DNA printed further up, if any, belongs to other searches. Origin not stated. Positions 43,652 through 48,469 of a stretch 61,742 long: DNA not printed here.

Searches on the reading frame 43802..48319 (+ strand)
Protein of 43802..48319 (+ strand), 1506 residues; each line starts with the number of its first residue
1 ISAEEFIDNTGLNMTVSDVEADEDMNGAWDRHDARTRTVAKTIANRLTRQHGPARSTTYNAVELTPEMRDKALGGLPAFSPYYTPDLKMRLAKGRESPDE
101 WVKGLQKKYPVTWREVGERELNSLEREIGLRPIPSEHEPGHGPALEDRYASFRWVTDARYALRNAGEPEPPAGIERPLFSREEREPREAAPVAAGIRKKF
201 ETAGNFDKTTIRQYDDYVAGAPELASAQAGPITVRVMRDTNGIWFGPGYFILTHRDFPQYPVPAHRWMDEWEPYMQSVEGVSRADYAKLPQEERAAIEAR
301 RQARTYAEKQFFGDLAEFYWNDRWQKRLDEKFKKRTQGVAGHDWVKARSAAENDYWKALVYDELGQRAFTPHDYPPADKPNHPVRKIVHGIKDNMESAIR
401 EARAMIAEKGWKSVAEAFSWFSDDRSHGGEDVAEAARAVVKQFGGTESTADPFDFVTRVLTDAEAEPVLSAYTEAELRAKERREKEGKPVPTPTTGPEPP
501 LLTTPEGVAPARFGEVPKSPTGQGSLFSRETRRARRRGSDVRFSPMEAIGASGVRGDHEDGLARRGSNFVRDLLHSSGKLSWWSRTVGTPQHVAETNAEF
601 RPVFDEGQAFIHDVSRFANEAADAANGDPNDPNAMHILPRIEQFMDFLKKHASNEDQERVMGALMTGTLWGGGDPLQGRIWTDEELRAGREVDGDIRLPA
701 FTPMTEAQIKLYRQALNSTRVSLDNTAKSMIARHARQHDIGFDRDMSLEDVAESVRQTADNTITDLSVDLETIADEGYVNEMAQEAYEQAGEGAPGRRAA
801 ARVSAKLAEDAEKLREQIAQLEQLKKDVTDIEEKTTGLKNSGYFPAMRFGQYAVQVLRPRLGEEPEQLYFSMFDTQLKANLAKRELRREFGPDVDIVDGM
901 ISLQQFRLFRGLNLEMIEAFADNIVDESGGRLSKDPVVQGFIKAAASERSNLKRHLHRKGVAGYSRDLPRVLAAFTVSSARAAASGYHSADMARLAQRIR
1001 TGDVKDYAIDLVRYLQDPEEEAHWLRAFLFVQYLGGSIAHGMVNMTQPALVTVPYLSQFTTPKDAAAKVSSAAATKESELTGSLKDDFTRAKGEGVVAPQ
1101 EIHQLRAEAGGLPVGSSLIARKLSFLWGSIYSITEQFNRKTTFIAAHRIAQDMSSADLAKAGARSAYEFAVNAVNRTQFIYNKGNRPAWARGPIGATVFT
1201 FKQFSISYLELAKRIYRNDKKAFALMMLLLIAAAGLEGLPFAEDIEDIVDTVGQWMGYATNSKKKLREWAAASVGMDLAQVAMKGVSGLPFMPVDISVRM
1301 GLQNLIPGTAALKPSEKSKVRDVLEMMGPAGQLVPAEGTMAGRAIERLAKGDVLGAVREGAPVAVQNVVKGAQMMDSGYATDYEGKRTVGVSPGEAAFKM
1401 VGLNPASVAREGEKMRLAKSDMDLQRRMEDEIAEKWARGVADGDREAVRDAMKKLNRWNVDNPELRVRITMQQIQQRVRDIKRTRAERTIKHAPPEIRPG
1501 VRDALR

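Call 39: search_protein_families(library=pfam, proteins=[window:43802-48319:+], max_evalue=1)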
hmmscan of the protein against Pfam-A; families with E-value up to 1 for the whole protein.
window:43802-48319:+ (1506 aa): 2 families
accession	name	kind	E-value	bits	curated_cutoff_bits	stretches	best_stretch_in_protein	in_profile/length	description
PF10046.14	BLOC1_2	-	0.072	13.9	33.4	1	801-840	40-79/96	Biogenesis of lysosome-related organelles complex-1 subunit 2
PF19903.4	DUF6376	-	0.44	11.3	27.3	0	606-638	4-36/116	Family of unknown function (DUF6376)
